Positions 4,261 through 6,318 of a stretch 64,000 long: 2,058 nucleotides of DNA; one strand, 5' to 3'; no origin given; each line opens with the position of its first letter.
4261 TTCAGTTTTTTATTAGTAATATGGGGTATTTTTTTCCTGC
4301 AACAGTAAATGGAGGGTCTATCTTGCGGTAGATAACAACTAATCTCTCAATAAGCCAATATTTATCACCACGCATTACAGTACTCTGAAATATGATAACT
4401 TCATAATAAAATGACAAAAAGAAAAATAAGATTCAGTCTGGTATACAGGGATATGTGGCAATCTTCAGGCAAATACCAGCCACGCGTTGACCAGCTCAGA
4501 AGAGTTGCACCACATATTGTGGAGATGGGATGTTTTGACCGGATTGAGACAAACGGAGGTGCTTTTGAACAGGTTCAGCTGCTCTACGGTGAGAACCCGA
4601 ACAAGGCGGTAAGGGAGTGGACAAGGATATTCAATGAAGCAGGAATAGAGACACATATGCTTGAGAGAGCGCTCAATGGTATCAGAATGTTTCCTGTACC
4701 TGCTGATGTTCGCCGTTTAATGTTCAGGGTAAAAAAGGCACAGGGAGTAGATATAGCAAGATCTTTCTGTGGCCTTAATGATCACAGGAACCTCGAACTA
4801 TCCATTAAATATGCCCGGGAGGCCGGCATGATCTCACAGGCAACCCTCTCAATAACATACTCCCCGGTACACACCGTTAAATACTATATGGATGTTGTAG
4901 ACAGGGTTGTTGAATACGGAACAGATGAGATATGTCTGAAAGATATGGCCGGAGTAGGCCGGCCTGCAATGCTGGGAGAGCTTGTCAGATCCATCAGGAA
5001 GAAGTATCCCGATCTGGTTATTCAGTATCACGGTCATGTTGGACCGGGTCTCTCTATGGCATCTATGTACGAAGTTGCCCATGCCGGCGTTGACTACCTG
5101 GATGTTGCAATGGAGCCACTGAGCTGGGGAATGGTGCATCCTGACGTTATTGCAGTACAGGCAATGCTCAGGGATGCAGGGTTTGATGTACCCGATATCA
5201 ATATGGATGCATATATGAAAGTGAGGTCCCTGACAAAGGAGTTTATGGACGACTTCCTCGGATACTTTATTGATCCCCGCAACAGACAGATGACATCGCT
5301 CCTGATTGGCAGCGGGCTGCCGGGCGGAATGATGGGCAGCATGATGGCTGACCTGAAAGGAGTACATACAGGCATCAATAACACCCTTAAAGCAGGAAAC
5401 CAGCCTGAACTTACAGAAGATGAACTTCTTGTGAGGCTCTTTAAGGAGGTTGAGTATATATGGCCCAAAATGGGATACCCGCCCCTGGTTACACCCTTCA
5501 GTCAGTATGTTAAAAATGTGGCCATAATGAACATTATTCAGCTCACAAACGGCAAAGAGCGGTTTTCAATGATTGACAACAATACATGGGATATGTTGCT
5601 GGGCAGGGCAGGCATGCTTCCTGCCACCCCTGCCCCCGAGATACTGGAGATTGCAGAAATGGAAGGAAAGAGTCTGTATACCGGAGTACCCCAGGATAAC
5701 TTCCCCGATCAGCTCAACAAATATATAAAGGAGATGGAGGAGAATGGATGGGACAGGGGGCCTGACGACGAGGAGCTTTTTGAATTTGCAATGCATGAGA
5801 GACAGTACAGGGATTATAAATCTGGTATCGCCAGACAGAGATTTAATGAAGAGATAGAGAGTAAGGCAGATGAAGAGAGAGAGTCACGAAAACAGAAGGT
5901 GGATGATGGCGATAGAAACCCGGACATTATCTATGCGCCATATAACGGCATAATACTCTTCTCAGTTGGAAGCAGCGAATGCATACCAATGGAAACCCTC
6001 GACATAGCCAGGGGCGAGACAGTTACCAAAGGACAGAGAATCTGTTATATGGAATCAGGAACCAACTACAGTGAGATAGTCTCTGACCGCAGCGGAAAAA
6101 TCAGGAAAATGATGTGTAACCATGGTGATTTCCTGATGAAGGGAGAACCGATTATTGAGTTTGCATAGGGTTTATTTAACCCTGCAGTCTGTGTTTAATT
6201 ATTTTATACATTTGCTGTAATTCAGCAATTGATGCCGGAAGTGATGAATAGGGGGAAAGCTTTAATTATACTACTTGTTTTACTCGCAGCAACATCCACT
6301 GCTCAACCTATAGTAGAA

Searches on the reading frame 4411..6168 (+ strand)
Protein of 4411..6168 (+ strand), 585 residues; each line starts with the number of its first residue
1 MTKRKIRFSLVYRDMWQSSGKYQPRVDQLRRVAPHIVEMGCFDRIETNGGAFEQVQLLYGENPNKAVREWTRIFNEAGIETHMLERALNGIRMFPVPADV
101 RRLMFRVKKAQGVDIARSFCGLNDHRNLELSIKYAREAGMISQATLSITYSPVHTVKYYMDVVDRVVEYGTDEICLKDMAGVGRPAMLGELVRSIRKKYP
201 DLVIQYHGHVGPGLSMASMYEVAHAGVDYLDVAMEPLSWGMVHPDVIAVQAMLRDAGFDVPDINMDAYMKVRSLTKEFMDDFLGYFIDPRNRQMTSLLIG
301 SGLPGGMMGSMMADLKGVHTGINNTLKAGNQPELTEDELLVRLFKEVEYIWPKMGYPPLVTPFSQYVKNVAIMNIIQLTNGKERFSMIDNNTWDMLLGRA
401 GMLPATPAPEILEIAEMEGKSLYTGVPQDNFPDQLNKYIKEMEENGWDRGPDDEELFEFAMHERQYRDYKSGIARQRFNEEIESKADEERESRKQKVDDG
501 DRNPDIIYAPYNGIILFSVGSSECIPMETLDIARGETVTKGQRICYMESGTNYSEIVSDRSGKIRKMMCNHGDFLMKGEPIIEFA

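Call 33: find_encoding_contigs(protein=window:4411-6168:+, flank=6000, max_places=4)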
Protein window:4411-6168:+ (585 aa): 1 contig read that carries it; 1 place shown.
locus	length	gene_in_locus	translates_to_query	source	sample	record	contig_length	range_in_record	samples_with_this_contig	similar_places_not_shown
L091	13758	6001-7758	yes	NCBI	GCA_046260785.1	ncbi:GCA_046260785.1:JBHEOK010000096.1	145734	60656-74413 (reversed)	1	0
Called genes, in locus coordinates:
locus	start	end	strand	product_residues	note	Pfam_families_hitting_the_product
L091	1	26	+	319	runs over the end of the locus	-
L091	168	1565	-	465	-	PF05195:AMP_N, PF00557:Peptidase_M24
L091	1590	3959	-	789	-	PF02901:PFL-like, PF01228:Gly_radical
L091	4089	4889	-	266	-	PF13353:Fer4_12, PF04055:Radical_SAM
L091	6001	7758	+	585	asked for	PF00682:HMGL-like, PF02436:PYC_OADA, PF00364:Biotin_lipoyl (faint)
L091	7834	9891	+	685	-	PF07695:7TMR-DISM_7TM, PF00512:HisKA (weak), PF02518:HATPase_c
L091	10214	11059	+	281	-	PF00037:Fer4 (faint), PF12837:Fer4_6 (weak), PF13237:Fer4_10, PF12838:Fer4_7 (weak), PF13187:Fer4_9 (weak), PF27217:AF_0155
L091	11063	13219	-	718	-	PF10459:Peptidase_S46, PF13365:Trypsin_2 (faint)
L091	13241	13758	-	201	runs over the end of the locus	PF02545:Maf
